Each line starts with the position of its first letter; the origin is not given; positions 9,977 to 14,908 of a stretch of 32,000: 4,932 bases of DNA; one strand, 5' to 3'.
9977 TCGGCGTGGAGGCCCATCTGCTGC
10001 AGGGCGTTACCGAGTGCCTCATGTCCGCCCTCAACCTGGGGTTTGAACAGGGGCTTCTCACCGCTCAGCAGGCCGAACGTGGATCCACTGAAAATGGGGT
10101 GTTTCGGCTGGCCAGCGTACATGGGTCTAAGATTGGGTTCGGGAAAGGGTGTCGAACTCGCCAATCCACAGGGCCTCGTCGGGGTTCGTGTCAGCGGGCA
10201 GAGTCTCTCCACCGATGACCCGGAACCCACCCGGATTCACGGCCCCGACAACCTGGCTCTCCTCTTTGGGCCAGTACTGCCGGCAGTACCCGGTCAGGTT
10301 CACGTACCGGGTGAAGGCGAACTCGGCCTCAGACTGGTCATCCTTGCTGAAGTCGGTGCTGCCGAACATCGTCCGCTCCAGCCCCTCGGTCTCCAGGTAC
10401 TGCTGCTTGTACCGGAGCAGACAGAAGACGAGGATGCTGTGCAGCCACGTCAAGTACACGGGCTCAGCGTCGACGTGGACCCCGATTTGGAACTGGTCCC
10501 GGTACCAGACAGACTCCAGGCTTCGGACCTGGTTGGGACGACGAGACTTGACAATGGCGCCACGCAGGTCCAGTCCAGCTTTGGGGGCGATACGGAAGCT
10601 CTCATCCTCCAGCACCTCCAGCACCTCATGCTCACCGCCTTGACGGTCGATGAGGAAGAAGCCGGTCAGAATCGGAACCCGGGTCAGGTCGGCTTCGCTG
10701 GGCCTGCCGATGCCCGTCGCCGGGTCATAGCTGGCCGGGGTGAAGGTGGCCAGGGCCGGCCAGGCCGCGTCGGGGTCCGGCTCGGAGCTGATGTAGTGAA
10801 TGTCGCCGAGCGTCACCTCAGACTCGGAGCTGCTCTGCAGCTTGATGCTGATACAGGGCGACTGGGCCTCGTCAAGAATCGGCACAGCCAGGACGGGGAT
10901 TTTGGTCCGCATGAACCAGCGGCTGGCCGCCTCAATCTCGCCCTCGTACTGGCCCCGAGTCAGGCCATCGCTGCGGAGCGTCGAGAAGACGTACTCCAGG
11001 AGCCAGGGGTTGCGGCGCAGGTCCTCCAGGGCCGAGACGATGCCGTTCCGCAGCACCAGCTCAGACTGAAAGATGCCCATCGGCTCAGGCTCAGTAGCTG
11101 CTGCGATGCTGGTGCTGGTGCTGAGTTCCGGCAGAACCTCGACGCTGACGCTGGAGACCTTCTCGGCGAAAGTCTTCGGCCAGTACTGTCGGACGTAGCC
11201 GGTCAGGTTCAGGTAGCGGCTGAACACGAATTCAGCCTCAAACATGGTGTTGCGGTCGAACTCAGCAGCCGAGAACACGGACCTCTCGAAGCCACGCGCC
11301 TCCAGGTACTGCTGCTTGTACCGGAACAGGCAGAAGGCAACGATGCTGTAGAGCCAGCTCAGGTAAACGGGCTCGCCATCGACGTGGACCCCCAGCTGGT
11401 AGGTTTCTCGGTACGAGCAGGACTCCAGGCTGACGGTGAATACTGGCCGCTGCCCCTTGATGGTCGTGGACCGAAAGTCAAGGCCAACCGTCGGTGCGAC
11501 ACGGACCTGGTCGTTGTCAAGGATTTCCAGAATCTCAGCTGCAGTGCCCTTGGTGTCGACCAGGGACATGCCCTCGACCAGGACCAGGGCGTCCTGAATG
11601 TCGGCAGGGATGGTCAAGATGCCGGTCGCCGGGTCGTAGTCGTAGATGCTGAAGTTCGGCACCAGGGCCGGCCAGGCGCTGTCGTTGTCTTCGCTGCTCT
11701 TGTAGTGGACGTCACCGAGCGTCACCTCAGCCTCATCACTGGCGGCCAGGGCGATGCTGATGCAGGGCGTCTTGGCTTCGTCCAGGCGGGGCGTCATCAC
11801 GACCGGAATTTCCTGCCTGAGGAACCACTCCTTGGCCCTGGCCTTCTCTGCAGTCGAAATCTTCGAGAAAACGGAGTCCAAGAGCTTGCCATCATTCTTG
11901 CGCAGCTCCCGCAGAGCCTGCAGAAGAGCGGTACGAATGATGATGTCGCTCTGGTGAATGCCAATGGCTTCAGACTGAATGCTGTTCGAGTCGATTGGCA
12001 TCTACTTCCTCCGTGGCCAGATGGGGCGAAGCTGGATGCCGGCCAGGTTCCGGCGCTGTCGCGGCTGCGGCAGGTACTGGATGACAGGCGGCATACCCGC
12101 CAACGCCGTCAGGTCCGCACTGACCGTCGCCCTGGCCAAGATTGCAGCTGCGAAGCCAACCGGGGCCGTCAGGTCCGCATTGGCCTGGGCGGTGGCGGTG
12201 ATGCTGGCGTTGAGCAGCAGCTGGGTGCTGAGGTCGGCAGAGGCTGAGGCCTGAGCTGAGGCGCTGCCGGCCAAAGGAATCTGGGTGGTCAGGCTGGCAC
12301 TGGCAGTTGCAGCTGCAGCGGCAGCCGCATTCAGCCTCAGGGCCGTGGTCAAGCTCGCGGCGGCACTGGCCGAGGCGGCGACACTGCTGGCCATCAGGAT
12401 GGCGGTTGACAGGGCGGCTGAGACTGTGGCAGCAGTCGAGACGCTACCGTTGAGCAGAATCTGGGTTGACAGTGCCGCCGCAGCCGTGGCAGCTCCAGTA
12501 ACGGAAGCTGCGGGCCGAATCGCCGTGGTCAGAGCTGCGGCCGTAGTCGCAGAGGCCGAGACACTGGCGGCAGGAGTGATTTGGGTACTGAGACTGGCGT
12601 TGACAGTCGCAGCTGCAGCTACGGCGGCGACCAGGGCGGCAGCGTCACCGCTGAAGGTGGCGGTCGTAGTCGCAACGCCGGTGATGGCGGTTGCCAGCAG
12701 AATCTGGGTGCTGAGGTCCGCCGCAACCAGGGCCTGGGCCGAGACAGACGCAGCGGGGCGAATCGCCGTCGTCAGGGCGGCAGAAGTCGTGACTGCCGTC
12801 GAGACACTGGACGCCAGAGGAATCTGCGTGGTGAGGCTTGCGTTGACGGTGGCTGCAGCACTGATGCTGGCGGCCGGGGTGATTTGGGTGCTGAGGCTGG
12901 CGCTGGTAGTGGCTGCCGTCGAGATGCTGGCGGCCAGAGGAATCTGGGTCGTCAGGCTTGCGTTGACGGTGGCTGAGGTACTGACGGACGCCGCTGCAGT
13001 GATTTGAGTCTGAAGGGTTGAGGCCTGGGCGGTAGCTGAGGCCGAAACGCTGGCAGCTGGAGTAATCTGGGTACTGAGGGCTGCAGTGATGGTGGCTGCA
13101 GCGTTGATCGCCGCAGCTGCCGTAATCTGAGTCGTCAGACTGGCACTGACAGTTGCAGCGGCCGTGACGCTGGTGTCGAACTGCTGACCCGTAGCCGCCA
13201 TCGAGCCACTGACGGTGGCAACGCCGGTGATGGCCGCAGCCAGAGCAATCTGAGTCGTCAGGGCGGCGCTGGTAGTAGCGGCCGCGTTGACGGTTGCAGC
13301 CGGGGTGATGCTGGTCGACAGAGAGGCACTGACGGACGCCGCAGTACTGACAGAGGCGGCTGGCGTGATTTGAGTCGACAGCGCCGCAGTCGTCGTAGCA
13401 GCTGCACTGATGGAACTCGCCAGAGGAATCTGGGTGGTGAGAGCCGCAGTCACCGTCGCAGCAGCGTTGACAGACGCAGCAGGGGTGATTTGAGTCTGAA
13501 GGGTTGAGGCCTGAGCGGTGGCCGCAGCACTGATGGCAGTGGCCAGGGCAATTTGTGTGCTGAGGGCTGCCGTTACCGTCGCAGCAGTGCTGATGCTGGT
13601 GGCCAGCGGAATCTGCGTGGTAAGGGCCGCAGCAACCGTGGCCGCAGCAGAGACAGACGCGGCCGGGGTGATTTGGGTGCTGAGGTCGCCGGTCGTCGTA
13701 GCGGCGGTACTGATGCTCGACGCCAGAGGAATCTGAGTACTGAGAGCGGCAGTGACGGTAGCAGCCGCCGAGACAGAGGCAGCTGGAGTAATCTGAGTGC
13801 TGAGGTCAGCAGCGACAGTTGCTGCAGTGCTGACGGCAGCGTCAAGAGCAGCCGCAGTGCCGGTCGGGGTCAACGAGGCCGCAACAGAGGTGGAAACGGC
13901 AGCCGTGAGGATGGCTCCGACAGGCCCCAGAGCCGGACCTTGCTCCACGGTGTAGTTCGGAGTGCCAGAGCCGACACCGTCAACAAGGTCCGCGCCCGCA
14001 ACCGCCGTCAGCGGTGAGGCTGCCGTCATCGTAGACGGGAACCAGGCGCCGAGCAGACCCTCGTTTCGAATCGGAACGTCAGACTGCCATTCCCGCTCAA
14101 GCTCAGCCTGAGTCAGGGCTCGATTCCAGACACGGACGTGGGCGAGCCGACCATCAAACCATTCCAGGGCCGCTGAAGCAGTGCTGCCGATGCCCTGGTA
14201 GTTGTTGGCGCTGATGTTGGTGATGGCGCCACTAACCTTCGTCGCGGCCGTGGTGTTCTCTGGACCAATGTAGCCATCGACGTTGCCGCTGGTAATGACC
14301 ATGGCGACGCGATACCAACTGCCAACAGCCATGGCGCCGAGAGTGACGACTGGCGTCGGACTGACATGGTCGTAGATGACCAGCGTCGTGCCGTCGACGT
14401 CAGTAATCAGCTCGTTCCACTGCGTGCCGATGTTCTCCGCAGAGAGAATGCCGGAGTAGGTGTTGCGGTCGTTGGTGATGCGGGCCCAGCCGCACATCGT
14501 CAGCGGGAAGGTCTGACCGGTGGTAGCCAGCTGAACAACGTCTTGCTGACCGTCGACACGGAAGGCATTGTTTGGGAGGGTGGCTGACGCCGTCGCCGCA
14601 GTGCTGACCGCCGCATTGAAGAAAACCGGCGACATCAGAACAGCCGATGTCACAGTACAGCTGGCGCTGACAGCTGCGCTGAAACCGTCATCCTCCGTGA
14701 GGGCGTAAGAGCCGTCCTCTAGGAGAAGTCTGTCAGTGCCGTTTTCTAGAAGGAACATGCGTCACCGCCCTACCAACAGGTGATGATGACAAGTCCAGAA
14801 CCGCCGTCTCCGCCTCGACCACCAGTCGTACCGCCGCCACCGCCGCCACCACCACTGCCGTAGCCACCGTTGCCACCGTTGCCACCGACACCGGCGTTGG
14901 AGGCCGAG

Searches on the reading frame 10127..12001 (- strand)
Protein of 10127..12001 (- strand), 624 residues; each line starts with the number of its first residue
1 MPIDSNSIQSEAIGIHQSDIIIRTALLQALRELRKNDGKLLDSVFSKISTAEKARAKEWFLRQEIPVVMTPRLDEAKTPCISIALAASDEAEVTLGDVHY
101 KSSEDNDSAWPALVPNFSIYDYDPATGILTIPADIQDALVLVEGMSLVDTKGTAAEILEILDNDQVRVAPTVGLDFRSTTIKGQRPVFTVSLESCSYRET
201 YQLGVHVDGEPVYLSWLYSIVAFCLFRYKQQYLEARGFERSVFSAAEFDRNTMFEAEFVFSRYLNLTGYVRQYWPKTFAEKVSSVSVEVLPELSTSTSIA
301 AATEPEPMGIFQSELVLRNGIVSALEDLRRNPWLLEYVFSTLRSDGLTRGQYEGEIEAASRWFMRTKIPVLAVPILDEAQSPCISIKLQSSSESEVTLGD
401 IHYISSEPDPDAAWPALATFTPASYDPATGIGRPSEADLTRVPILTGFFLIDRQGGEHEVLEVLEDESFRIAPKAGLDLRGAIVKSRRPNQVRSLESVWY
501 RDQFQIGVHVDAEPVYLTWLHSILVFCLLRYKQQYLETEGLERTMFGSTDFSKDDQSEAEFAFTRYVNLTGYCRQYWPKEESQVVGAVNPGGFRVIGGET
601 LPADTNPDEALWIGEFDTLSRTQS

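Call 6: search_protein_families(library=phrogs, proteins=[window:10127-12001:-], max_evalue=0.01)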
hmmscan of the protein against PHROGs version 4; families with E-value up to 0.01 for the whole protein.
window:10127-12001:- (624 aa): 1 family
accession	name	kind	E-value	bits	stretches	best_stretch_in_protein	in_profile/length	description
phrog_1000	-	unknown function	2e-07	31.8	0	17-107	4-98/280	-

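Call 19: search_protein_families(library=pfam, proteins=[window:10127-12001:-], max_evalue=0.01)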
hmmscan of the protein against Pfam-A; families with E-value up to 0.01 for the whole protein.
window:10127-12001:- (624 aa): 1 family
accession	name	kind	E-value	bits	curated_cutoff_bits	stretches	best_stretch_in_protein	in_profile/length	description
PF23932.1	SP10_terminator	-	0.0084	15.9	27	0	31-107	19-98/279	Phage termination protein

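Call 59: search_protein_families(library=ncbifam, proteins=[window:10127-12001:-], max_evalue=0.1)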
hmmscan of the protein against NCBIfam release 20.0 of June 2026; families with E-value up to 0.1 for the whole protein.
window:10127-12001:- (624 aa): 0 families

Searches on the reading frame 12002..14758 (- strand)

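Call 6: search_protein_families(library=phrogs, proteins=[window:12002-14758:-], max_evalue=0.01)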
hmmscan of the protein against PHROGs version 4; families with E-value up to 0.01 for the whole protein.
window:12002-14758:- (918 aa): 0 families

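Call 19: search_protein_families(library=pfam, proteins=[window:12002-14758:-], max_evalue=0.01)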
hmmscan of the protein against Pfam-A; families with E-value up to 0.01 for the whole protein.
window:12002-14758:- (918 aa): 1 family
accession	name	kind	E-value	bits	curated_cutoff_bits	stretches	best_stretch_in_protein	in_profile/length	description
PF13385.13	Laminin_G_3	-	4.3e-12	46.9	27.6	1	70-220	2-150/151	Concanavalin A-like lectin/glucanases superfamily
